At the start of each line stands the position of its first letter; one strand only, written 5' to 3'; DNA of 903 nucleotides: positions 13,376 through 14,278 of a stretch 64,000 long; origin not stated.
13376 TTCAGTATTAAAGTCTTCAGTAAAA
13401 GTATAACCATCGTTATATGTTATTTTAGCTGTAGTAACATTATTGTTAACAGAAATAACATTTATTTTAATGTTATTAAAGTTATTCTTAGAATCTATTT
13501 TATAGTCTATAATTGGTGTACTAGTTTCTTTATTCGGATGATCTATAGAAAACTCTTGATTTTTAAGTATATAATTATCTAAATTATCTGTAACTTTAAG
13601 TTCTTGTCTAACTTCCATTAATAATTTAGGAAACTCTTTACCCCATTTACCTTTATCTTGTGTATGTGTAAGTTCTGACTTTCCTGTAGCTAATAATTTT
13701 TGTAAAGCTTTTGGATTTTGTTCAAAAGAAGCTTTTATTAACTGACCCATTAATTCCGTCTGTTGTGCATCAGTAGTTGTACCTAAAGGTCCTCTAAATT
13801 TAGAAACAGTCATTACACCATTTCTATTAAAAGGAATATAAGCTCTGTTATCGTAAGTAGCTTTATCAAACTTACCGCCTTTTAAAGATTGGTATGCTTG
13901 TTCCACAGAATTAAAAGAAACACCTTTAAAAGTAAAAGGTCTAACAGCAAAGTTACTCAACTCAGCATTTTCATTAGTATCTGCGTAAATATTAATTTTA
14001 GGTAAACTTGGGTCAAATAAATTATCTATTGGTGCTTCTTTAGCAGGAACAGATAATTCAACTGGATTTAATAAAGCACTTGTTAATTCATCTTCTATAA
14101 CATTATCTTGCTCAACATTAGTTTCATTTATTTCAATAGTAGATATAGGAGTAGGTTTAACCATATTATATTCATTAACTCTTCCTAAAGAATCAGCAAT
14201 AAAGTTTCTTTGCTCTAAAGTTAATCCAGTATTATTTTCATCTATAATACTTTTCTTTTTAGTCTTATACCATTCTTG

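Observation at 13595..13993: NADAR (YbiA-like) domain embedded in a probable ejected virion protein: candidate injected anti-DarT/ADP-ribosylation counter-defence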

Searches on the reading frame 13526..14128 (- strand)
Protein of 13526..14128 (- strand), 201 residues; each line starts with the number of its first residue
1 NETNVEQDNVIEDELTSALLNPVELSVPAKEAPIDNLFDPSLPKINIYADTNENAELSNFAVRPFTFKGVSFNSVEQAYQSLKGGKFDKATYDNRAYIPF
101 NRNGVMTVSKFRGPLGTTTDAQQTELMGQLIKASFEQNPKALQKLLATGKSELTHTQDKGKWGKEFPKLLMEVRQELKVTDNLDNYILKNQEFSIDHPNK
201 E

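Call 6: search_protein_families(library=pfam, proteins=[window:13526-14128:-], max_evalue=10)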
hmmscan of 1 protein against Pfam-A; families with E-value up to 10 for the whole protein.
window:13526-14128:- (201 aa): 2 families
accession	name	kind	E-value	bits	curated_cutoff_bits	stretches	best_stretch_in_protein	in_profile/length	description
PF08719.17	NADAR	-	6.8e-07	30.1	35.1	1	51-165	7-132/163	NADAR domain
PF08010.17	Phage_30_3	-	1.4e-05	25.3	36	1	55-83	5-33/138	Bacteriophage protein GP30.3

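Call 7: search_protein_families(library=ncbifam, proteins=[window:13526-14128:-], max_evalue=1)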
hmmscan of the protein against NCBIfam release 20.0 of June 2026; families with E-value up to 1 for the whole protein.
window:13526-14128:- (201 aa): 1 family
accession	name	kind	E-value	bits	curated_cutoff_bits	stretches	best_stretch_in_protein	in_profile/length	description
TIGR02464.1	ribofla_fusion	equivalog_domain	2.6e-07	31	73.7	1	46-156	2-113/153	riboflavin biosynthesis intermediates N-glycosidase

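Call 8: search_solved_structures(query=window:13526-14128:-, max_evalue=10, show_alignments=3)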
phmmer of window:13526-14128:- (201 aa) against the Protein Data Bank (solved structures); distinct sequences matched with E-value up to 10: 18.
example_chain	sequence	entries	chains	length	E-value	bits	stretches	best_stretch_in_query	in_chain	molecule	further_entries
2b3w_A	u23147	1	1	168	1.6e-05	28.2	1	45-179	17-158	Hypothetical protein ybiA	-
4zv1_A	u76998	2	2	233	0.28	14.4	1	65-136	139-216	AncQR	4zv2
3lq6_A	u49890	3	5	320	0.71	13.1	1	32-136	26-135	Capsid protein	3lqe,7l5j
6e47_A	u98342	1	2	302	0.82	12.9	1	32-136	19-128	VP1 P domain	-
6h6l_A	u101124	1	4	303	0.82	12.9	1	32-136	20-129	Capsid protein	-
6c6q_A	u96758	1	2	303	0.83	12.9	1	32-136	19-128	Capsid protein VP1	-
1obf_O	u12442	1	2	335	0.83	12.9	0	93-134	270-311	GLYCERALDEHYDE 3-PHOSPHATE DEHYDROGENASE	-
6e48_A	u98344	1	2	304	0.84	12.9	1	32-136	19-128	VP1 P domain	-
6xw4_A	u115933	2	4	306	0.84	12.9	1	32-136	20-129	Capsid protein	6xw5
6xw6_A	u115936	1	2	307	0.84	12.9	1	32-136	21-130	Capsid protein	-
6xw7_A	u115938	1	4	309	0.86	12.8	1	32-136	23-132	Capsid protein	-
6h6m_A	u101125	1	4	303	0.89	12.8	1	32-136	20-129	Capsid protein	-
8j07_9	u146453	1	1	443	1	12.6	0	136-177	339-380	Dynein regulatory complex protein 9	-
9ean_A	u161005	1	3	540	1.7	11.9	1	32-133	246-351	Capsid protein VP1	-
6crj_B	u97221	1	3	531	1.7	11.9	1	32-136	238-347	Norwalk virus, MNV-1 capsid protein chimera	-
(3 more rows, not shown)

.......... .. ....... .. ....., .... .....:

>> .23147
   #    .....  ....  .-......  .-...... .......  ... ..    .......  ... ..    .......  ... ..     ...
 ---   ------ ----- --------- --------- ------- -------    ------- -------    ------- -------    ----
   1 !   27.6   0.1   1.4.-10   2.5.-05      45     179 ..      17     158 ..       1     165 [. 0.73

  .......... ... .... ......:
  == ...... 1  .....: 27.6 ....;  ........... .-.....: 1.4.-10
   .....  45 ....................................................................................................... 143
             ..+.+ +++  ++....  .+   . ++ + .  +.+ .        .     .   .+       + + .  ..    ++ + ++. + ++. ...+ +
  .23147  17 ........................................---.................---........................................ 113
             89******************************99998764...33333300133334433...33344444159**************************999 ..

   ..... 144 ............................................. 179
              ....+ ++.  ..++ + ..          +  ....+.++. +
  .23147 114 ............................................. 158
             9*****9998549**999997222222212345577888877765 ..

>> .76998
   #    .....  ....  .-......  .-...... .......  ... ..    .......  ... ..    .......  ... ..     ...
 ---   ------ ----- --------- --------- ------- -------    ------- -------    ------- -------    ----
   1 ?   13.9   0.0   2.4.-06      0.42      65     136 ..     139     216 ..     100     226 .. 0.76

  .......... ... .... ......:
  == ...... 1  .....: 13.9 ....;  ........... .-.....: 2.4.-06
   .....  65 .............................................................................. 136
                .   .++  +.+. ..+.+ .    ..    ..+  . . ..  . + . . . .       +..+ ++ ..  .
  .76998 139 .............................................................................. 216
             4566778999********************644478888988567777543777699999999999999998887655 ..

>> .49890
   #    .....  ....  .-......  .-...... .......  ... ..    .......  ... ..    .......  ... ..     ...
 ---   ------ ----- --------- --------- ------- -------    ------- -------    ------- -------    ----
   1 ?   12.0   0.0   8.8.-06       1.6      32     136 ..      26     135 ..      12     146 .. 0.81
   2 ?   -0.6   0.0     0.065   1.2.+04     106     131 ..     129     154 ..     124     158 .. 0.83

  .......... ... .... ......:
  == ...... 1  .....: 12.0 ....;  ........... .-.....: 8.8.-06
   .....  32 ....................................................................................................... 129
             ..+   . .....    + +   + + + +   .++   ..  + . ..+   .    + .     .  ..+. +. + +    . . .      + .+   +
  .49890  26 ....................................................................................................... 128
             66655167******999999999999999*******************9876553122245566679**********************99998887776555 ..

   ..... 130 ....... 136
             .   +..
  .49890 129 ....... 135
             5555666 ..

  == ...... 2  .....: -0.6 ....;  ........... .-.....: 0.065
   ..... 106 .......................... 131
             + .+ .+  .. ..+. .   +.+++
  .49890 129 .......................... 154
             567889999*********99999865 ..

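Call 10: search_dna_similar(query=window:13526-14128:-, collection=phages, mode=protein, max_rows=40, max_evalue=0.001)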
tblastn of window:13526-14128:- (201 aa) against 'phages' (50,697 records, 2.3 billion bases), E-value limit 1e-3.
Records with a match: 24; places in all: 24; records where one place covers at least 80% of the query: 1.
Best place of each record, by identity: <60% 24.
By first word of the organism name: Aeromonas 15; uncultured 4; Bacillus 2; Pseudomonas 2; Bacteriophage 1.
By host as written in the record: Aeromonas salmonicida subsp. salmonicida 6; - 5; Aeromonas salmonicida 4; Aeromonas hydrophila 3; Pseudomonas putida var. Manila 2; Bacillus sp 1; Aeromonas dhakensis 1; Aeromonas dhakensis CECT 5744 1; and 1 more.
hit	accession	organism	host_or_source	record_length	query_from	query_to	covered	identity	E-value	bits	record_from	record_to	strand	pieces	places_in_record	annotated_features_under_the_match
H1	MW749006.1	Bacillus phage vB_BspM_AgentSmith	Bacillus sp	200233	34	179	73%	47.7%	1e-27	114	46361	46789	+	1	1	putative toprim domain-containing protein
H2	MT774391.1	uncultured phage cr126_1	human feces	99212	44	184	70%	41.7%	6e-24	103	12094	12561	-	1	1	DUF1768 domain-containing protein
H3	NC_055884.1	uncultured phage cr126_1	human feces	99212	44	184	70%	41.7%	6e-24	103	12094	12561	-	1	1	DUF1768 domain-containing protein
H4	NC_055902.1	uncultured phage cr131_1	Rhesus macaque feces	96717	14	177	82%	29.3%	9e-8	57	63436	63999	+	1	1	hypothetical protein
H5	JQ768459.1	Pseudomonas phage Lu11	Pseudomonas putida var. Manila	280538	50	181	66%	31.3%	5e-9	61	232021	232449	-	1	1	promoter | hypothetical protein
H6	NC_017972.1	Pseudomonas phage Lu11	Pseudomonas putida var. Manila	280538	50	181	66%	31.3%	5e-9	61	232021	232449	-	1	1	promoter | hypothetical protein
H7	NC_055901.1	uncultured phage cr130_1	Rhesus macaque feces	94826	45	178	67%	30.6%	5e-10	64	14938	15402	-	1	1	DprA-like DNA recombination-mediator protein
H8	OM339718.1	Aeromonas phage P19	Aeromonas dhakensis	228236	41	177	68%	28.7%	4e-5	49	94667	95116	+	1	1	hypothetical protein (x3)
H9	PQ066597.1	Aeromonas phage vB_AdhaM_G2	Aeromonas dhakensis CECT 5744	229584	41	177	68%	28.7%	4e-5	49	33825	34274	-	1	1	hypothetical protein (x3)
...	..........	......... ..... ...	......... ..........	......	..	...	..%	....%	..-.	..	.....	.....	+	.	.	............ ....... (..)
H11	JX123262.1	Aeromonas phage CC2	Aeromonas hydrophila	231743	41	177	68%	28.0%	8e-5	48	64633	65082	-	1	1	hypothetical protein (x3)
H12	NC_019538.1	Aeromonas phage CC2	Aeromonas hydrophila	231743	41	177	68%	28.0%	8e-5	48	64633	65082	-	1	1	hypothetical protein (x3)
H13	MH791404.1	Aeromonas phage Assk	Aeromonas salmonicida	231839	41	177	68%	28.0%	1e-4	48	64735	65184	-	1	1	hypothetical protein (x2)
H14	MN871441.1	Aeromonas phage AsSzw2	Aeromonas salmonicida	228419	41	177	68%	28.0%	1e-4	48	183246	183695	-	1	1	record has no annotation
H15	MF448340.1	Aeromonas phage AS-zj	Aeromonas salmonicida subsp. salmonicida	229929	41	177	68%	28.0%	1e-4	48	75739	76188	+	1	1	hypothetical protein (x3)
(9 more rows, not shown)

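Call 11: get_annotated_region(hit=H3, flank=15000)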
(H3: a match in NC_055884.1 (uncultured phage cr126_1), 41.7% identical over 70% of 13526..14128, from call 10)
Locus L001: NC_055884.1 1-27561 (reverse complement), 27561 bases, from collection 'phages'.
description: CrAssphage cr126_1, complete genome.
organism: uncultured phage cr126_1 (NCBI taxid 2772075)
taxonomy: Viruses; Duplodnaviria; Heunggongvirae; Uroviricota; Caudoviricetes; Crassvirales; Steigviridae; Asinivirinae; Kolpuevirus; Kolpuevirus hominis
host: -; source: human feces; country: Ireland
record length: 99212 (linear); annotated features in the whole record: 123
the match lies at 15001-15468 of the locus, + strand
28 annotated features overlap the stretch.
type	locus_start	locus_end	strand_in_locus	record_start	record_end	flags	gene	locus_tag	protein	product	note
CDS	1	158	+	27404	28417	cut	-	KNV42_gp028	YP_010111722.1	thiamine biosynthesis protein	gp_24974; Thiamine biosynthesis protein, ThiF [phiCrAss001]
CDS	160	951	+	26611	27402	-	-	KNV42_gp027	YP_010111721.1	hypothetical protein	gp_24973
CDS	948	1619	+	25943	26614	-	-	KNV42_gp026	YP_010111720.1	uracil-DNA glycosylase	gp_24972; Uracil-DNA glycosylase [phiCrAss001]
CDS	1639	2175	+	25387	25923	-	-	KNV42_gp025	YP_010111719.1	hypothetical protein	gp_24971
CDS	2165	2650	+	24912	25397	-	-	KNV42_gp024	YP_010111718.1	hypothetical protein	gp_24970; Endonuclease/Holliday junction resolvase [phiCrAss001]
CDS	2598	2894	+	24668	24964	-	-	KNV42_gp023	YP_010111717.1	hypothetical protein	gp_24969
CDS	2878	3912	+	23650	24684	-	-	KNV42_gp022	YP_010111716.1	PD-(D/E)XK superfamily exonuclease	gp_24968; Exonuclease, PD-(D/E)XK superfamily [phiCrAss001]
CDS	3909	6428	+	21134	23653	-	-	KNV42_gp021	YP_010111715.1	ribonucleotide reductase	gp_24967; Vitamin B12-dependent ribonucleotide reductase [phiCrAss001]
CDS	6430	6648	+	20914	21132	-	-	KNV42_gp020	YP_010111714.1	hypothetical protein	gp_24966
CDS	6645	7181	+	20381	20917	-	-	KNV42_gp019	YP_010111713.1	dUTP diphosphatase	gp_24965; dUTP diphosphatase [phiCrAss001]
CDS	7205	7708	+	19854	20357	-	-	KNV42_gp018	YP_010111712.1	aspartyl protease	gp_24964; Aspartyl protease [phiCrAss001]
CDS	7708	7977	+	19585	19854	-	-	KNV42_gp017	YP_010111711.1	muconolactone isomerase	gp_24963; Muconolactone isomerase [phiCrAss001]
CDS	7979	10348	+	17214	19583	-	-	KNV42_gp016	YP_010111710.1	DNA polymerase I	gp_24962; DNA polymerase I [phiCrAss001]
CDS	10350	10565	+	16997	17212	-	-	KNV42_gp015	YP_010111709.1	hypothetical protein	gp_24961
CDS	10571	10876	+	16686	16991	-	-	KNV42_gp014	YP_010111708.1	hypothetical protein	gp_24960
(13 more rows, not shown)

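Call 12: get_annotated_region(hit=H4, flank=12000)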
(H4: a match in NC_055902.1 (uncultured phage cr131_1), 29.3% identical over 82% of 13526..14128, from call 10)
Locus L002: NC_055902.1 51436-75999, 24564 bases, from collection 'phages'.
description: CrAssphage cr131_1, complete genome.
organism: uncultured phage cr131_1 (NCBI taxid 2772093)
taxonomy: Viruses; Duplodnaviria; Heunggongvirae; Uroviricota; Caudoviricetes; Crassvirales; Suoliviridae; Oafivirinae; Cacepaovirus; Cacepaovirus simiae
host: -; source: Rhesus macaque feces; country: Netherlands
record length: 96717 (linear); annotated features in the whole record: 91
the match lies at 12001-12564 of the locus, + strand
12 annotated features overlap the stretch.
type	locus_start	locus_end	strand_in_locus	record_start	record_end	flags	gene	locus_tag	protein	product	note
CDS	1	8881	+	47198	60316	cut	-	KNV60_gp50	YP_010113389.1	hypothetical protein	gp_78374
CDS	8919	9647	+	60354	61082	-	-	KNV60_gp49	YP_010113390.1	hypothetical protein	gp_78375; 17 gene product [Salmonella phage PVPSE1]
CDS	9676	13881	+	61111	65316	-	-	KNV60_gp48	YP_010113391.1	hypothetical protein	gp_78376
CDS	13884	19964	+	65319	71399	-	-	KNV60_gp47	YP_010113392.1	hypothetical protein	gp_78377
CDS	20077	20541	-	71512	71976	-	-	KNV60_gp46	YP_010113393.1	hypothetical protein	gp_78378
CDS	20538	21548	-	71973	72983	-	-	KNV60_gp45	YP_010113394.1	exonuclease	gp_78379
CDS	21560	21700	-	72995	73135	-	-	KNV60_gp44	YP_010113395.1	hypothetical protein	gp_78380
CDS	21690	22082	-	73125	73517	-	-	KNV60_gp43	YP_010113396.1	Holliday junction resolvase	gp_78381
CDS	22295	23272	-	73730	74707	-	-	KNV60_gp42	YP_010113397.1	DNA primase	gp_78382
tRNA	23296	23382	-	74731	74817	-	-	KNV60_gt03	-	tRNA-Leu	-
CDS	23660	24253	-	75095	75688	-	-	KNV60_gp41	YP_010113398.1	hypothetical protein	gp_78384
CDS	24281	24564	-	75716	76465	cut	-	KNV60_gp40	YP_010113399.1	RecA protein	gp_78385; P-loop/AAA domain/RecA protein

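Call 13: get_annotated_region(hit=H7, flank=12000)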
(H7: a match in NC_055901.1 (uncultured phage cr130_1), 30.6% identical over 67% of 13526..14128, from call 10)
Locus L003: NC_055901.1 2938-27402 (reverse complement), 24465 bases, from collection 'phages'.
description: CrAssphage cr130_1, complete genome.
organism: uncultured phage cr130_1 (NCBI taxid 2772092)
taxonomy: Viruses; Duplodnaviria; Heunggongvirae; Uroviricota; Caudoviricetes; Crassvirales; Suoliviridae; Oafivirinae; Chuhaivirus; Chuhaivirus simiae
host: -; source: Rhesus macaque feces; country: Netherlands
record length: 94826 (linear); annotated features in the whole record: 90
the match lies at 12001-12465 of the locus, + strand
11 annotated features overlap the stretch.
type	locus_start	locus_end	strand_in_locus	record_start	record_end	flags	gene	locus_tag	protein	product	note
CDS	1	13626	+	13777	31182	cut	-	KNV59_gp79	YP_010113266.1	DprA-like DNA recombination-mediator protein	gp_78247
CDS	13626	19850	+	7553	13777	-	-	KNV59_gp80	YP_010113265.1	hypothetical protein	gp_78246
CDS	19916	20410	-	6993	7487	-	-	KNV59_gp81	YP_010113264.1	hypothetical protein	gp_78245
CDS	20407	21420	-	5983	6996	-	-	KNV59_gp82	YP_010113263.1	exonuclease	gp_78244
CDS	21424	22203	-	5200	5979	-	-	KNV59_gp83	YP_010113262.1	ATPase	gp_78243; proteasome (non-ATPase regulatory subunit)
CDS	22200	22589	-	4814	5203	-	-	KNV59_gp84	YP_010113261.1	Holliday junction resolvase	gp_78242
CDS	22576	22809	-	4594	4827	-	-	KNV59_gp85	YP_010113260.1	hypothetical protein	gp_78241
CDS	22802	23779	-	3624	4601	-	-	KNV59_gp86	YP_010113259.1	DNA primase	gp_78240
tRNA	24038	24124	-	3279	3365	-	-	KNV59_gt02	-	tRNA-Leu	-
tRNA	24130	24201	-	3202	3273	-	-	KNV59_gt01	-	tRNA-Gln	-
CDS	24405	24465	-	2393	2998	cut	-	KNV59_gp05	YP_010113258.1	hypothetical protein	gp_78237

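Call 28: find_homologous_proteins(query=window:13526-14128:-, max_evalue=0.001)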
Query window:13526-14128:- (201 aa): 26 proteins with E <= 0.001 among 102 candidates.
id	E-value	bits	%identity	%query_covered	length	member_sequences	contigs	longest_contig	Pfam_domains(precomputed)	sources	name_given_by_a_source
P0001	1.2e-35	141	55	70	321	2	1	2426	PF08719.18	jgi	jgi:ribA/ribD-fused uncharacterized protein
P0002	6.0e-32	129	54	68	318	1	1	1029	PF08719.18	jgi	jgi:predicted NAD-dependent protein-ADP-ribosyltransferase YbiA (DUF1768 family)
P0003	1.0e-29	122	49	69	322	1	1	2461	PF13538.13,PF08719.18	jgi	jgi:predicted NAD-dependent protein-ADP-ribosyltransferase YbiA (DUF1768 family)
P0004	2.2e-29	121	48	75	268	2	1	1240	PF08719.18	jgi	jgi:predicted NAD-dependent protein-ADP-ribosyltransferase YbiA (DUF1768 family)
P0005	2.2e-29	121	44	91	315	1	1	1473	PF08719.18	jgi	jgi:ribA/ribD-fused uncharacterized protein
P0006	2.5e-29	121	48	76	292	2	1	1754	PF08719.18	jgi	jgi:ribA/ribD-fused uncharacterized protein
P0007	5.6e-29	119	34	86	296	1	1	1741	PF08719.18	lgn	-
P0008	2.3e-28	118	48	70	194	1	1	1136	PF08719.18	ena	-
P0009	3.4e-28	117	50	69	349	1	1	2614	PF08719.18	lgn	-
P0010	5.4e-28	116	49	69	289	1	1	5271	PF08719.18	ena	-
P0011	9.3e-28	116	49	74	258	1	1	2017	PF08719.18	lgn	-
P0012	3.1e-27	114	50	67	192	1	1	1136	PF08719.18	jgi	jgi:ribA/ribD-fused uncharacterized protein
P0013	4.6e-27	113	44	70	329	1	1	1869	PF08719.18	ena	-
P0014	1.6e-26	112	46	71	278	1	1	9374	PF08719.18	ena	-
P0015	4.1e-26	110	48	67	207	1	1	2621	PF08719.18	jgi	-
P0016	7.7e-26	109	50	66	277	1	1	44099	PF08719.18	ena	-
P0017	1.2e-25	109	48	76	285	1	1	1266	PF08719.18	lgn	-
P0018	8.4e-25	106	44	78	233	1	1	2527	PF08719.18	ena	-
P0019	9.7e-25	106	46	68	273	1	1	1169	PF08719.18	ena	-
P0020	9.0e-21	93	44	62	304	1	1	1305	PF04389.23,PF08719.18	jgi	jgi:predicted NAD-dependent protein-ADP-ribosyltransferase YbiA (DUF1768 family)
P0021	1.1e-20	93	46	66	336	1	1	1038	PF08010.17,PF08719.18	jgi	-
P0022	2.2e-20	92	64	38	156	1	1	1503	PF07463.17,PF08719.18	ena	-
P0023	1.5e-18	85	73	30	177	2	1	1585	PF08719.18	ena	-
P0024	2.6e-16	78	41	73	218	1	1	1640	PF08719.18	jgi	jgi:predicted NAD-dependent protein-ADP-ribosyltransferase YbiA (DUF1768 family)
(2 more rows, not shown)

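Call 35: search_solved_structures(query=A1, max_evalue=1, show_alignments=5)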
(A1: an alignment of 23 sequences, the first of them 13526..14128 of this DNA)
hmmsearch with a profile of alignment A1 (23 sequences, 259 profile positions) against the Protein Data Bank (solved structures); distinct sequences matched with E-value up to 1: 7.
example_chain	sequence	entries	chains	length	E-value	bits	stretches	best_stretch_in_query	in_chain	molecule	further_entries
2b3w_A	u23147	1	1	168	6e-15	58.9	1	78-231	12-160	Hypothetical protein ybiA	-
8bau_A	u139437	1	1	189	3.8e-10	43.2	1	95-203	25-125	NADAR domain-containing protein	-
8z4o_A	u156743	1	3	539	0.12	15.4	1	86-176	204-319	Spike protein S2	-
7v5j_A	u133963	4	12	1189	0.43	13.5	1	86-176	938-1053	Spike glycoprotein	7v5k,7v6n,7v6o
7v3l_A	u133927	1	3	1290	0.47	13.4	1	86-176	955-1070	Spike glycoprotein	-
5x59_A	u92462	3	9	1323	0.49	13.3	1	86-176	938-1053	S protein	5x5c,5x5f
6pz8_A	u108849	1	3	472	0.65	12.9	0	86-176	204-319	S protein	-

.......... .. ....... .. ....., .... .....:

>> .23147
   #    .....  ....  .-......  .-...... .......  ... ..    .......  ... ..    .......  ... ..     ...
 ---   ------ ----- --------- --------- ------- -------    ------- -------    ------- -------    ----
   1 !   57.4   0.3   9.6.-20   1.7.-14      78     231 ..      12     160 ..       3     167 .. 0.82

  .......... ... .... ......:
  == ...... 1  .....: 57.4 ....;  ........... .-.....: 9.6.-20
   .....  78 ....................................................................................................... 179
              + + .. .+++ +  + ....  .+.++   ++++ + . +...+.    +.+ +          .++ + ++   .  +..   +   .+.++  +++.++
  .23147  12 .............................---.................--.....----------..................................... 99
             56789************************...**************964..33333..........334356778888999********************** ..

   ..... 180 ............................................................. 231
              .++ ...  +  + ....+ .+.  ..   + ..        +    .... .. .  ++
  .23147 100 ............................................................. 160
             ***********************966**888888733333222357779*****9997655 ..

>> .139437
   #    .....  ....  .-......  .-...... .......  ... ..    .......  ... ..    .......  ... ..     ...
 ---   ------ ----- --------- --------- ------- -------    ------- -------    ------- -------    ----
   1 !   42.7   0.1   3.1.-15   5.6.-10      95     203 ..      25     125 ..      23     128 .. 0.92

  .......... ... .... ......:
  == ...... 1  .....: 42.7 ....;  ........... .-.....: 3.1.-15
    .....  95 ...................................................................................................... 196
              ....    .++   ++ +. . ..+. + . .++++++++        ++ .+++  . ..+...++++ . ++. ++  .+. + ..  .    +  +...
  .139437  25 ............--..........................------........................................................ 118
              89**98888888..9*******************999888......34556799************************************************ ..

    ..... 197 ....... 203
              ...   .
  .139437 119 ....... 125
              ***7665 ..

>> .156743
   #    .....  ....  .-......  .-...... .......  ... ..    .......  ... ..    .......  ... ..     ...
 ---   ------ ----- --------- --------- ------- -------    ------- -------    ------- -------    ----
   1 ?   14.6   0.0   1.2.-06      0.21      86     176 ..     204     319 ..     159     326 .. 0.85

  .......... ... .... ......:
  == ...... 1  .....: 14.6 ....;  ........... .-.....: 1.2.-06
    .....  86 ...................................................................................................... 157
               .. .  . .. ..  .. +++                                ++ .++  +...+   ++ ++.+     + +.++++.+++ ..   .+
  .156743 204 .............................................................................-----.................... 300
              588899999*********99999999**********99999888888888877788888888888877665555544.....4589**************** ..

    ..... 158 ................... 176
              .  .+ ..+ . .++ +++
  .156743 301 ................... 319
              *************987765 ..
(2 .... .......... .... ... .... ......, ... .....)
